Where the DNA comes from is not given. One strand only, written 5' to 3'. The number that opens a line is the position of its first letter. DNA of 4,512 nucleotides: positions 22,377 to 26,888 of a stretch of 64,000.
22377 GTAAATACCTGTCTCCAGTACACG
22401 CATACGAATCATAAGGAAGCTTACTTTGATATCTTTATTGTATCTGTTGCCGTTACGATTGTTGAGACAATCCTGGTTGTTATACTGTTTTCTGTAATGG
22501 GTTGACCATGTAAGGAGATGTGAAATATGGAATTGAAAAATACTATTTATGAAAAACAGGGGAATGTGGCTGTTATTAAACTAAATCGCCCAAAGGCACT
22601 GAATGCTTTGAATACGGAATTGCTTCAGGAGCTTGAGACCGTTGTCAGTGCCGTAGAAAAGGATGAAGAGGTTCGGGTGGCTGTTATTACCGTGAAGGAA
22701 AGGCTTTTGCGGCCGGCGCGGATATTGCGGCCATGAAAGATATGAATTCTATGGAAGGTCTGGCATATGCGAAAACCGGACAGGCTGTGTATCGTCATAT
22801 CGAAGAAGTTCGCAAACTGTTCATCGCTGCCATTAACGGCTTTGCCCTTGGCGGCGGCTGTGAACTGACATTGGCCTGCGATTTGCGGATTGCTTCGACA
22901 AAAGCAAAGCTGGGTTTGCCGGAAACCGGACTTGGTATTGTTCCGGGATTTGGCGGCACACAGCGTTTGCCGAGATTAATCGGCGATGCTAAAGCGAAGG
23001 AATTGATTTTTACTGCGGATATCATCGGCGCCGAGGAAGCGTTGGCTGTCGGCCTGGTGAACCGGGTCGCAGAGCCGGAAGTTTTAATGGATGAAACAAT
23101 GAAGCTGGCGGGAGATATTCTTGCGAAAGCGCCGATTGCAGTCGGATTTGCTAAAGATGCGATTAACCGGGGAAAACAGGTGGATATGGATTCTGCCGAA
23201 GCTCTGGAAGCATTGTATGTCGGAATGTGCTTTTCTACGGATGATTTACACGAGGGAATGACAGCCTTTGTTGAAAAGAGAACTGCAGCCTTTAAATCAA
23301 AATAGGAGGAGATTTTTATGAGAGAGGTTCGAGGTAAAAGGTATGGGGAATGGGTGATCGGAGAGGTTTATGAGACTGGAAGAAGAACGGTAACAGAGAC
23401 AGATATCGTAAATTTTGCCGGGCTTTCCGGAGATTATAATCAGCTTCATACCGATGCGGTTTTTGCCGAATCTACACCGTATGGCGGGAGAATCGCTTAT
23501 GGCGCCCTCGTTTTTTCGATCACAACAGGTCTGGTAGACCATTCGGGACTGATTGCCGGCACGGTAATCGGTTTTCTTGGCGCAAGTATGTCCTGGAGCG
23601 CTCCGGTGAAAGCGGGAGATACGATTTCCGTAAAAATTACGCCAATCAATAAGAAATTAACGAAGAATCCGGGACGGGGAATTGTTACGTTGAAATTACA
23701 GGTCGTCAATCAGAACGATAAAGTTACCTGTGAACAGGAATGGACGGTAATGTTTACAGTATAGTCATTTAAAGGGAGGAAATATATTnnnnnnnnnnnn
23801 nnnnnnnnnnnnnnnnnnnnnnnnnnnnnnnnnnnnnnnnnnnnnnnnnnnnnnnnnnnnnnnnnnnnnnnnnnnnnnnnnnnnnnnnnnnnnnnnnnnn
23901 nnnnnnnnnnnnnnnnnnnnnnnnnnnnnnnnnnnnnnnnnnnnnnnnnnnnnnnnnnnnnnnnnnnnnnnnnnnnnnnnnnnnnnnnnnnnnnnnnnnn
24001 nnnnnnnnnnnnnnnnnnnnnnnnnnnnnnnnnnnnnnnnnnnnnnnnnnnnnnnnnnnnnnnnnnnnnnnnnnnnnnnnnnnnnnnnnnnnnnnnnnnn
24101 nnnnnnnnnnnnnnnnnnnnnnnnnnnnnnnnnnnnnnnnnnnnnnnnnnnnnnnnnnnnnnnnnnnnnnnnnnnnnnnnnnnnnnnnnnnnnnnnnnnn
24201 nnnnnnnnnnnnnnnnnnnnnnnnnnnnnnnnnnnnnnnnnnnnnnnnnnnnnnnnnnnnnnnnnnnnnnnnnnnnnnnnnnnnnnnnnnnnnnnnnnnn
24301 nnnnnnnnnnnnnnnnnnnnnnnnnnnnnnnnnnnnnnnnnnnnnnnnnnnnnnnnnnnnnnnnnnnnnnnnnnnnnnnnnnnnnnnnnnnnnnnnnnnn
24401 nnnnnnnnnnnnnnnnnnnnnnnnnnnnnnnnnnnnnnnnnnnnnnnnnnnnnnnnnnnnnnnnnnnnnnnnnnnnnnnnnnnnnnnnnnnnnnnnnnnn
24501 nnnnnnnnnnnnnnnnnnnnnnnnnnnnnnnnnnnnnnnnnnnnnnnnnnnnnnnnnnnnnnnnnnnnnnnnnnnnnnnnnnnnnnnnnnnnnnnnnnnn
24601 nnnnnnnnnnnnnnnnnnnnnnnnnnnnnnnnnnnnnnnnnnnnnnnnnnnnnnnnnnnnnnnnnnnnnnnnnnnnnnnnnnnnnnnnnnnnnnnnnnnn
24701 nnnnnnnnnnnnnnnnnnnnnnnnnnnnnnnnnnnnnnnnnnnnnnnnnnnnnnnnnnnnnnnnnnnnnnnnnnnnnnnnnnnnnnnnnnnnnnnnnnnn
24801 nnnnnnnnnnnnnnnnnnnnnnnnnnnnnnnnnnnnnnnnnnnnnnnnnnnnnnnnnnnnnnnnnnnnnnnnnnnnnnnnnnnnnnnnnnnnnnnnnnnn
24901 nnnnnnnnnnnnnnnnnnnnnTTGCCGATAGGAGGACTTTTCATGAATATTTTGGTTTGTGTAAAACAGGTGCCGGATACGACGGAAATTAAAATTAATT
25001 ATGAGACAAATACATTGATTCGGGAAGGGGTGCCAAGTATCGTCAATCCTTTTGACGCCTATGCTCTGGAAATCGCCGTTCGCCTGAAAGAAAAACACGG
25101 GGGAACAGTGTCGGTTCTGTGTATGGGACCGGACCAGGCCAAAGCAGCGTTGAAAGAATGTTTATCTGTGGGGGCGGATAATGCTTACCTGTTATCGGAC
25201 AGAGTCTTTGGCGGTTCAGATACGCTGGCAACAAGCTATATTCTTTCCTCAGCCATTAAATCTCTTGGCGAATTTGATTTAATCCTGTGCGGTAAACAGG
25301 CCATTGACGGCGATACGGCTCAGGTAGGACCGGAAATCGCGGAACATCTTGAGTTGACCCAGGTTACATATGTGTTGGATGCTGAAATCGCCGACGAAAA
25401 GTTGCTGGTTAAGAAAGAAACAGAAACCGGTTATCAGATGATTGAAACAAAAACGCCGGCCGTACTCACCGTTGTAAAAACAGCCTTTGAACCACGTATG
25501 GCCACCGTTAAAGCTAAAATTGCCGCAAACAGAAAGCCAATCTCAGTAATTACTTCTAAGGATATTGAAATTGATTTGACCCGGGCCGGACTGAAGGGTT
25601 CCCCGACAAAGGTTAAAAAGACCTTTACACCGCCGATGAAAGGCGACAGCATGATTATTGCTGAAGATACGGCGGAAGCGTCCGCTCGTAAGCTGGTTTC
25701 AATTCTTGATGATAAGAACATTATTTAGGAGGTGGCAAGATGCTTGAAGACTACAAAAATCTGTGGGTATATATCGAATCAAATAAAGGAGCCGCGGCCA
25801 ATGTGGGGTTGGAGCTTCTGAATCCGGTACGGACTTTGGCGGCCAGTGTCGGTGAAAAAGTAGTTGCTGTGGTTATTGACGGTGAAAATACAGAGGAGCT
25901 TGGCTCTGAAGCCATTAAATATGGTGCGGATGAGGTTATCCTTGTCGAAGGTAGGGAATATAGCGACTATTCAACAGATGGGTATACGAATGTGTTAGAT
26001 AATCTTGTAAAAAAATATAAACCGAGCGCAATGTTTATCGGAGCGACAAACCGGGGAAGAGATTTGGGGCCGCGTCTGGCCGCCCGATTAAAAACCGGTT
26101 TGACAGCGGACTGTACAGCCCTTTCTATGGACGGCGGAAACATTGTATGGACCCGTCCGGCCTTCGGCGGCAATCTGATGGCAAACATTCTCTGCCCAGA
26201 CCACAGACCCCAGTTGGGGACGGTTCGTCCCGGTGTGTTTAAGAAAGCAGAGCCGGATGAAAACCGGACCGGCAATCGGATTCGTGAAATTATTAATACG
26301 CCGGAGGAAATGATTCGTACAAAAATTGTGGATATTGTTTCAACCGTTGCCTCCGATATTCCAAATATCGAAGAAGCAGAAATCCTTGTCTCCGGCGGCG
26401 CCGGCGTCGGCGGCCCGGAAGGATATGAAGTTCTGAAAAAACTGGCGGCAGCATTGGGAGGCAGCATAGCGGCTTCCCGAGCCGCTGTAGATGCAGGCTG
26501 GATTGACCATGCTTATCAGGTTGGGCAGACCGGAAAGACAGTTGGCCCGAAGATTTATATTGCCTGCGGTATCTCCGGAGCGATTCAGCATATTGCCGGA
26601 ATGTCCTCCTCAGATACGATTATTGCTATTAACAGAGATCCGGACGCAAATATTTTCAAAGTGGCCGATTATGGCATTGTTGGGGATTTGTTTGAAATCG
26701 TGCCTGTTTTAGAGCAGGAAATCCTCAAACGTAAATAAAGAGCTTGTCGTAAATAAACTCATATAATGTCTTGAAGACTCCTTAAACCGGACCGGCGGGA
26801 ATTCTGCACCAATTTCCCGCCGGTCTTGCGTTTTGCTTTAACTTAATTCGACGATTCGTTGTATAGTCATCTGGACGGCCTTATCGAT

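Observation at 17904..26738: Sigma54-controlled operon for CoA-dependent dehydration and reduction of an imported hydroxy or unsaturated acid, with both crotonase and MaoC hydratases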

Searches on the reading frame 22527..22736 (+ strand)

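Call 3: search_protein_families(library=pfam, proteins=[window:22527-22736:+])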
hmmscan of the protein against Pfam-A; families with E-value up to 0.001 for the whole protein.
window:22527-22736:+ (69 aa): 2 families
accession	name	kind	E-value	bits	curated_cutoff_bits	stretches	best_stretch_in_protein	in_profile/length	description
PF00378.25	ECH_1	-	1.8e-11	44.3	27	1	9-59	1-51/251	Enoyl-CoA hydratase/isomerase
PF16113.10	ECH_2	-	1.9e-08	34.6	27.2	1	15-56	2-43/335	Enoyl-CoA hydratase/isomerase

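Call 4: search_protein_families(library=ncbifam, proteins=[window:22527-22736:+])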
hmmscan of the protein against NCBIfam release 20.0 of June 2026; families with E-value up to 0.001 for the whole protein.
window:22527-22736:+ (69 aa): 57 families (the best 25 are shown)
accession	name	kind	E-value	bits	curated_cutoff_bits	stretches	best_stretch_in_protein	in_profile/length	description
NF004475.0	PRK05809.1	subfamily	2.6e-17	63.2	394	1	1-55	1-55/260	short-chain-enoyl-CoA hydratase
NF004517.0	PRK05862.1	equivalog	4.8e-13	49.2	396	1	1-59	1-59/257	enoyl-CoA hydratase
NF004127.0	PRK05617.1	subfamily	2e-12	47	274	1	4-57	9-62/356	3-hydroxyisobutyryl-CoA hydrolase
NF051848.1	EnCoAHydtEchA19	equivalog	5.3e-12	45.8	400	1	8-58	4-54/258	enoyl-CoA hydratase EchA19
NF007239.0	PRK09674.1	equivalog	7.4e-12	45.3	371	1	3-60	3-60/257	2,3-dehydroadipyl-CoA hydratase PaaF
NF042430.2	EnCoAhydt_DpgD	equivalog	1.1e-11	44.7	400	1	8-55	1-48/258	enoyl-CoA-hydratase DpgD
NF004840.0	PRK06190.1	equivalog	1.5e-11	44.4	253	1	7-58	7-58/260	enoyl-CoA hydratase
NF006007.0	PRK08138.1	subfamily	2.1e-10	40.4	355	1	9-59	13-63/261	enoyl-CoA hydratase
NF004857.0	PRK06210.1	equivalog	6.6e-10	38.9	341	1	4-59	8-64/275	enoyl-CoA hydratase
NF006140.0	PRK08290.1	subfamily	6.6e-10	38.6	280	1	5-55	9-59/292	enoyl-CoA hydratase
NF006109.0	PRK08260.1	subfamily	7.5e-10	38.5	320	1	3-57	3-57/296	enoyl-CoA hydratase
NF006128.0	PRK08272.1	subfamily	7.8e-10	38.5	257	1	3-55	12-64/308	crotonase/enoyl-CoA hydratase family protein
NF004794.0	PRK06142.1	equivalog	1.3e-09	38.1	308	1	7-57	9-59/273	crotonase/enoyl-CoA hydratase family protein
NF005126.0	PRK06563.1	subfamily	1.3e-09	37.8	261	1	7-55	10-58/263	crotonase/enoyl-CoA hydratase family protein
NF006008.0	PRK08139.1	equivalog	1.8e-09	37.5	313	1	8-57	15-64/266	enoyl-CoA hydratase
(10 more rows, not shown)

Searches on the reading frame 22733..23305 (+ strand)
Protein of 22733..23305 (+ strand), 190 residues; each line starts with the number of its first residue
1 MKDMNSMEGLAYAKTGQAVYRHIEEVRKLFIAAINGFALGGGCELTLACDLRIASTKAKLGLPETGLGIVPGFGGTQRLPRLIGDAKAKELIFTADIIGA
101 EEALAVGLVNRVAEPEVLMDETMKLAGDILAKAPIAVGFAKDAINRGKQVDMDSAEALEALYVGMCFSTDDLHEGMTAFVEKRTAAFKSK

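Call 3: search_protein_families(library=pfam, proteins=[window:22733-23305:+])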
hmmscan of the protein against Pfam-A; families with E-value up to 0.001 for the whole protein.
window:22733-23305:+ (190 aa): 2 families
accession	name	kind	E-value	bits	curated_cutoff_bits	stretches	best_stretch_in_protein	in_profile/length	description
PF00378.25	ECH_1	-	1.2e-46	159.6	27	1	11-189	72-250/251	Enoyl-CoA hydratase/isomerase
PF16113.10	ECH_2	-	4.7e-19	69.5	27.2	1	18-117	78-176/335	Enoyl-CoA hydratase/isomerase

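Call 4: search_protein_families(library=ncbifam, proteins=[window:22733-23305:+])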
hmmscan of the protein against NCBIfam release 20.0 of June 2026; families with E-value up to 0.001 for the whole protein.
window:22733-23305:+ (190 aa): 73 families (the best 25 are shown)
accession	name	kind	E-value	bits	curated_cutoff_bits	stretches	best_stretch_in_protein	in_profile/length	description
NF004475.0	PRK05809.1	subfamily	3.6e-82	275.7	394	1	1-190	71-260/260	short-chain-enoyl-CoA hydratase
NF005802.0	PRK07657.1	equivalog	1.9e-57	194.7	363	1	18-189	88-259/260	enoyl-CoA hydratase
NF005803.0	PRK07658.1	equivalog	2.4e-57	194.3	313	1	11-190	78-257/257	enoyl-CoA hydratase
NF004517.0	PRK05862.1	equivalog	3.4e-50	170.9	396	1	11-189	78-256/257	enoyl-CoA hydratase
NF007239.0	PRK09674.1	equivalog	2.4e-48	164.9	371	1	16-189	83-256/257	2,3-dehydroadipyl-CoA hydratase PaaF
NF006007.0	PRK08138.1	subfamily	1.3e-47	162.4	355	1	12-190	83-261/261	enoyl-CoA hydratase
NF004634.0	PRK05980.1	equivalog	2.4e-44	151.7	375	1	12-188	85-261/263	crotonase/enoyl-CoA hydratase family protein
NF051848.1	EnCoAHydtEchA19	equivalog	3.6e-44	151.2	400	1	14-189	82-257/258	enoyl-CoA hydratase EchA19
NF006566.0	PRK09076.1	subfamily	6.4e-44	150.5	286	1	15-189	85-259/260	enoyl-CoA hydratase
NF006699.0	PRK09245.1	subfamily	2.2e-42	145.2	354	1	12-189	88-265/266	crotonase/enoyl-CoA hydratase family protein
NF006100.0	PRK08252.1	subfamily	6.8e-41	140.5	282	1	24-188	88-252/254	crotonase/enoyl-CoA hydratase family protein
NF004781.0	PRK06127.1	subfamily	6.2e-40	137.5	291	1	10-189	89-268/269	enoyl-CoA hydratase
NF004796.0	PRK06144.1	subfamily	9.1e-39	133.5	272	1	7-188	82-260/262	enoyl-CoA hydratase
NF006109.0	PRK08260.1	subfamily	4.1e-37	128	320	1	11-189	97-277/296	enoyl-CoA hydratase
NF004794.0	PRK06142.1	equivalog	2e-36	126.1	308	1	17-189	99-272/273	crotonase/enoyl-CoA hydratase family protein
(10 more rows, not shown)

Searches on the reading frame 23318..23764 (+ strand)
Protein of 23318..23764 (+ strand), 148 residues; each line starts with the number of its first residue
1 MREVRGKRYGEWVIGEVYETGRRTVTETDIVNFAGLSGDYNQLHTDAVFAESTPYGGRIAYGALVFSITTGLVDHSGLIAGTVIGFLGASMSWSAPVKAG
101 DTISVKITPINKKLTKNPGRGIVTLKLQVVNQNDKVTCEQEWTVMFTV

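Call 3: search_protein_families(library=pfam, proteins=[window:23318-23764:+])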
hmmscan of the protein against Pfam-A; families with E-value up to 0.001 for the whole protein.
window:23318-23764:+ (148 aa): 2 families
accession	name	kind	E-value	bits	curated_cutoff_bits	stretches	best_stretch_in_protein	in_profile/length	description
PF01575.25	MaoC_dehydratas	-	7.5e-22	77.7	27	1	14-128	6-120/123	MaoC like domain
PF13452.11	FAS1_DH_region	-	3.2e-08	34.2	22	1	13-139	2-131/132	FAS1-like, dehydratase domain region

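Call 4: search_protein_families(library=ncbifam, proteins=[window:23318-23764:+])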
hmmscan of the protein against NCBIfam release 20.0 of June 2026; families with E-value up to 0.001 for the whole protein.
window:23318-23764:+ (148 aa): 5 families
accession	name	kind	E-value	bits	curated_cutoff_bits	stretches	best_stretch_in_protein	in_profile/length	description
TIGR02278.1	PaaN-DH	equivalog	1.4e-20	73.2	562.8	1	7-138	523-654/664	phenylacetic acid degradation bifunctional protein PaaZ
NF038241.1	RipB_Ich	equivalog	8.7e-14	51.8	340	1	2-145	17-161/175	(R)-specific enoyl-CoA hydratase RipB/Ich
NF006045.0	PRK08190.1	subfamily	1.5e-13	50.4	282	1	5-145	7-140/467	bifunctional enoyl-CoA hydratase/phosphate acetyltransferase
NF040620.1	fused_HadA_HadB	exception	2.4e-07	30.5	350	1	15-109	202-295/329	fused (3R)-hydroxyacyl-ACP dehydratase subunits HadA/HadB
NF010246.0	PRK13693.1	equivalog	1.3e-06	28.4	203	1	14-74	11-71/142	(3R)-hydroxyacyl-ACP dehydratase subunit HadB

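Call 39: find_encoding_contigs(protein=window:23318-23764:+, flank=6500, max_places=10)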
Protein window:23318-23764:+ (148 aa): 21 contigs read that carry it; 9 places shown.
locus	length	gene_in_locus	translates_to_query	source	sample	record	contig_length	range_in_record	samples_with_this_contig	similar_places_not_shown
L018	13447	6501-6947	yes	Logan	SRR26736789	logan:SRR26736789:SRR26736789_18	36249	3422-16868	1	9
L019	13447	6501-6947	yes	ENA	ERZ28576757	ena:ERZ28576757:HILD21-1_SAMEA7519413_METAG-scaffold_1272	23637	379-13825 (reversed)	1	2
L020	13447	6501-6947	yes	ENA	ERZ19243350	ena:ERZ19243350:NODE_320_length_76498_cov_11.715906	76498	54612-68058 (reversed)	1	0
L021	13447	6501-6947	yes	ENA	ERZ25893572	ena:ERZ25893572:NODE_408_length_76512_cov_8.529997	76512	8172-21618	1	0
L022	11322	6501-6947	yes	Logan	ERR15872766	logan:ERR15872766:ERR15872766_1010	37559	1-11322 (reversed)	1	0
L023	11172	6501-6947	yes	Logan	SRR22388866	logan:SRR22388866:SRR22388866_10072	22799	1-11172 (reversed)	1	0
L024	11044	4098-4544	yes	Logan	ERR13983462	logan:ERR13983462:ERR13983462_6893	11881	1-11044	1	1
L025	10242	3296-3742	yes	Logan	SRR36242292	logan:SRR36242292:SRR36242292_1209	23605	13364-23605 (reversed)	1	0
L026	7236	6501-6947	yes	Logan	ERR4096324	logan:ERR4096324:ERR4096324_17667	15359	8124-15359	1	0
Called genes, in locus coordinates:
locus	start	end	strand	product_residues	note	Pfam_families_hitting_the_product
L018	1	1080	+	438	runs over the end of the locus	PF06541:ABC_trans_CmpB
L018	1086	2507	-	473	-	PF00989:PAS (faint), PF00158:Sigma54_activat, PF01078:Mg_chelatase (weak), PF14532:Sigma54_activ_2, PF00004:AAA (weak), PF07724:AAA_2, PF07728:AAA_5, PF25601:AAA_lid_14, +1 more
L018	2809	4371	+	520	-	PF01144:CoA_trans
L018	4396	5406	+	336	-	PF02447:GntP_permease, PF03600:CitMHS (weak)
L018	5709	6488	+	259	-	PF00378:ECH_1, PF16113:ECH_2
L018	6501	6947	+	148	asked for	PF01575:MaoC_dehydratas, PF13452:FAS1_DH_region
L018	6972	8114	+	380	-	PF02771:Acyl-CoA_dh_N, PF02770:Acyl-CoA_dh_M, PF00441:Acyl-CoA_dh_1, PF08028:Acyl-CoA_dh_2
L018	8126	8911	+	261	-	PF01012:ETF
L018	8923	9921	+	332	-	PF01012:ETF, PF00766:ETF_alpha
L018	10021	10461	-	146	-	PF12953:DUF3842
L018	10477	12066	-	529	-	PF00009:GTP_EFTU, PF01926:MMR_HSR1 (faint), PF22042:EF-G_D2, PF03144:GTP_EFTU_D2, PF16658:RF3_C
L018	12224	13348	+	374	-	PF03372:Exo_endo_phos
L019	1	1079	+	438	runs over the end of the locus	PF06541:ABC_trans_CmpB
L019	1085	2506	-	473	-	PF00989:PAS (faint), PF00158:Sigma54_activat, PF01078:Mg_chelatase (weak), PF14532:Sigma54_activ_2, PF00004:AAA (weak), PF07724:AAA_2, PF07728:AAA_5, PF25601:AAA_lid_14, +1 more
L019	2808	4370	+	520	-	PF01144:CoA_trans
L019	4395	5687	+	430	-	PF02447:GntP_permease, PF03600:CitMHS (faint)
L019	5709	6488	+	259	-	PF00378:ECH_1, PF16113:ECH_2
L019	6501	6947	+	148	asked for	PF01575:MaoC_dehydratas, PF13452:FAS1_DH_region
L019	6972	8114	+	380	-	PF02771:Acyl-CoA_dh_N, PF02770:Acyl-CoA_dh_M, PF00441:Acyl-CoA_dh_1, PF08028:Acyl-CoA_dh_2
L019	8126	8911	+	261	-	PF01012:ETF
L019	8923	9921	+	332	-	PF01012:ETF, PF00766:ETF_alpha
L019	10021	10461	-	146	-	PF12953:DUF3842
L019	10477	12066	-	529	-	PF00009:GTP_EFTU, PF01926:MMR_HSR1 (faint), PF22042:EF-G_D2, PF03144:GTP_EFTU_D2, PF16658:RF3_C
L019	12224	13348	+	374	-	PF03372:Exo_endo_phos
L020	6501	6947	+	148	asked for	PF01575:MaoC_dehydratas, PF13452:FAS1_DH_region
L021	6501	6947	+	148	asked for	PF01575:MaoC_dehydratas, PF13452:FAS1_DH_region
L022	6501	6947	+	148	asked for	PF01575:MaoC_dehydratas, PF13452:FAS1_DH_region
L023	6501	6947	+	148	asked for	PF01575:MaoC_dehydratas, PF13452:FAS1_DH_region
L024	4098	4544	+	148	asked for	PF01575:MaoC_dehydratas, PF13452:FAS1_DH_region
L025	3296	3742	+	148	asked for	PF01575:MaoC_dehydratas, PF13452:FAS1_DH_region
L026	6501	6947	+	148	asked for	PF01575:MaoC_dehydratas, PF13452:FAS1_DH_region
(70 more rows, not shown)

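Call 63: search_protein_families(library=ncbifam, proteins=[L019:4395-5687:+, L019:5709-6488:+], max_evalue=0.00001)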
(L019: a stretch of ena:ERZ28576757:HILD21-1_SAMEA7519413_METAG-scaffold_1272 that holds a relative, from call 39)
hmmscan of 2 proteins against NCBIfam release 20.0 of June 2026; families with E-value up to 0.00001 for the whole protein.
L019:4395-5687:+ (430 aa): 3 families
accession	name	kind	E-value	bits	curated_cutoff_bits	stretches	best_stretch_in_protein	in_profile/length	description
NF007459.0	PRK10034.1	equivalog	2.4e-11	43.4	647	1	2-244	5-244/447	gluconate permease GntP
TIGR00791.1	gntP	subfamily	1e-08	34.7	292.75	1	2-428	2-438/439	gluconate:H+ symporter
NF007332.0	PRK09821.1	equivalog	1.8e-06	27.2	524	1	6-148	10-150/454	GntP family transporter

L019:5709-6488:+ (259 aa): 73 families (the best 25 are shown)
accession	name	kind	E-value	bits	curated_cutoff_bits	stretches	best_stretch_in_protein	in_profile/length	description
NF004475.0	PRK05809.1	subfamily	1.5e-113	378.6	394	1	1-259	1-260/260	short-chain-enoyl-CoA hydratase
NF005803.0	PRK07658.1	equivalog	9.2e-78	261.2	313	1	8-259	6-257/257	enoyl-CoA hydratase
NF005802.0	PRK07657.1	equivalog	7.7e-77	258.3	363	1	10-258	10-259/260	enoyl-CoA hydratase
NF004517.0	PRK05862.1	equivalog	8.1e-77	258.2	396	1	2-258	2-256/257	enoyl-CoA hydratase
NF007239.0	PRK09674.1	equivalog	2.2e-72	243.6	371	1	4-258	4-256/257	2,3-dehydroadipyl-CoA hydratase PaaF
NF006007.0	PRK08138.1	subfamily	1.3e-70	237.8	355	1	9-259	13-261/261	enoyl-CoA hydratase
NF051848.1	EnCoAHydtEchA19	equivalog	5.3e-69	232.6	400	1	8-258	4-257/258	enoyl-CoA hydratase EchA19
NF004634.0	PRK05980.1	equivalog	9.2e-63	212.1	375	1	7-257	6-261/263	crotonase/enoyl-CoA hydratase family protein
NF006699.0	PRK09245.1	subfamily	4.7e-62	209.6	354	1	7-258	6-265/266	crotonase/enoyl-CoA hydratase family protein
NF004796.0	PRK06144.1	subfamily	1.7e-60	204.8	272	1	6-257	10-260/262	enoyl-CoA hydratase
NF006566.0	PRK09076.1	subfamily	9.6e-59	199.1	286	1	7-258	8-259/260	enoyl-CoA hydratase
NF004781.0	PRK06127.1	subfamily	3.8e-58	197.3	291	1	6-258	13-268/269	enoyl-CoA hydratase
NF006100.0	PRK08252.1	subfamily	6.7e-58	196.2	282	1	7-257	6-252/254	crotonase/enoyl-CoA hydratase family protein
NF006109.0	PRK08260.1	subfamily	1e-56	192.4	320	1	3-258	3-277/296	enoyl-CoA hydratase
NF042430.2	EnCoAhydt_DpgD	equivalog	2.2e-56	191.2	400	1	8-258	1-257/258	enoyl-CoA-hydratase DpgD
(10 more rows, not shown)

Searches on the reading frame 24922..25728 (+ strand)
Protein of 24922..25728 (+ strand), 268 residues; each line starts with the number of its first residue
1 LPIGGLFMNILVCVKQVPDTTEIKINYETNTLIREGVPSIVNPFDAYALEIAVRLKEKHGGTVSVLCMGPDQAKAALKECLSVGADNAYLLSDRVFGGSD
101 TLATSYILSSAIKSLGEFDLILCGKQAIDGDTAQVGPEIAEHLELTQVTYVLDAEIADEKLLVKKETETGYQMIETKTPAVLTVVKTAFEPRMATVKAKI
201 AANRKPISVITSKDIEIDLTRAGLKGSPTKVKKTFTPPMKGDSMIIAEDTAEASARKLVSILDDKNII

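Call 3: search_protein_families(library=pfam, proteins=[window:24922-25728:+])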
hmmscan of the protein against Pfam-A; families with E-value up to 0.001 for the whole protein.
window:24922-25728:+ (268 aa): 1 family
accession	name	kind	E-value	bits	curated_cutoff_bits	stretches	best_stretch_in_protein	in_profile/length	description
PF01012.27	ETF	-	1.5e-46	158.9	26.7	1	30-213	2-179/181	Electron transfer flavoprotein domain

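Call 4: search_protein_families(library=ncbifam, proteins=[window:24922-25728:+])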
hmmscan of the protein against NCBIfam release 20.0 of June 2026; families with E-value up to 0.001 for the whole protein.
window:24922-25728:+ (268 aa): 5 families
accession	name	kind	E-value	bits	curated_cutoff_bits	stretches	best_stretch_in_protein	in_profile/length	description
NF040731.1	flavo_sub_EftB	exception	1.6e-95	319.4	445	1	9-268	1-260/260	electron transfer flavoprotein subunit beta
NF042971.1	AcrlCoAredClosAcrB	equivalog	2.5e-74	249.7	475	1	8-268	1-266/266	acryloyl-CoA reductase electron transfer subunit gamma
NF008998.0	PRK12342.1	equivalog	8.1e-32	110.6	338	1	8-262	1-249/254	electron transfer flavoprotein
NF002888.0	PRK03359.1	subfamily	2.8e-26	92.4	219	1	8-221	1-217/256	putative electron transfer flavoprotein FixA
TIGR04503.1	mft_etfB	hypoth_equivalog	4.9e-20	72.1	200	1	41-216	30-219/290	mycofactocin-associated electron transfer flavoprotein beta subunit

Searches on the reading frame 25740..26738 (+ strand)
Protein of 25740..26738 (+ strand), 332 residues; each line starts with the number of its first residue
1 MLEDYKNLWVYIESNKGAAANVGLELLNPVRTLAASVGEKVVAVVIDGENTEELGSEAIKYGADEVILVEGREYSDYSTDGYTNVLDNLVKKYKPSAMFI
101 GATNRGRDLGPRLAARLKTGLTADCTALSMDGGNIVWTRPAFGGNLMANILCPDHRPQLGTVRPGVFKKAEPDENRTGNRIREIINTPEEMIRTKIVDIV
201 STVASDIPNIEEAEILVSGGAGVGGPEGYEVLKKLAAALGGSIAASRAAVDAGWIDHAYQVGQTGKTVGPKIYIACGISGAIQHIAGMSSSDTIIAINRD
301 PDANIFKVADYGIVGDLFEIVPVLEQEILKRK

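Call 3: search_protein_families(library=pfam, proteins=[window:25740-26738:+])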
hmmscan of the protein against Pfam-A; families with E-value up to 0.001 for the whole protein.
window:25740-26738:+ (332 aa): 2 families
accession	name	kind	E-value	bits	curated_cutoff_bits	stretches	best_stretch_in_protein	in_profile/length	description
PF01012.27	ETF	-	9.1e-45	153.1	26.7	1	9-179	2-172/181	Electron transfer flavoprotein domain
PF00766.25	ETF_alpha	-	4.5e-34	116.7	27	1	209-289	1-81/81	Electron transfer flavoprotein FAD-binding domain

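Call 4: search_protein_families(library=ncbifam, proteins=[window:25740-26738:+])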
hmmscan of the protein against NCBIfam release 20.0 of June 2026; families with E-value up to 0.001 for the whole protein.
window:25740-26738:+ (332 aa): 5 families
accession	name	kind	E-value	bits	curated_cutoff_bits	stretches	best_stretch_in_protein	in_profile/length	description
NF042970.1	AcrlCoAredClosAcrA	equivalog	7.9e-102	341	600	2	133-328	158-357/360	acryloyl-CoA reductase electron transfer subunit beta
NF038209.1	mft_etfA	equivalog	3.1e-41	141.6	240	1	65-326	46-300/303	mycofactocin-associated electron transfer flavoprotein alpha subunit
NF002889.0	PRK03363.1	equivalog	1.5e-40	139.4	549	1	34-326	24-309/313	electron transfer flavoprotein subunit alpha/FixB family protein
NF008884.0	PRK11916.1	equivalog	9.4e-36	123.7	528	1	33-326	23-308/312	electron transfer flavoprotein subunit alpha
NF051845.1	EtFlavAlphaProt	equivalog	3.8e-35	121.7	600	1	22-326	107-397/406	electron transfer flavoprotein subunit alpha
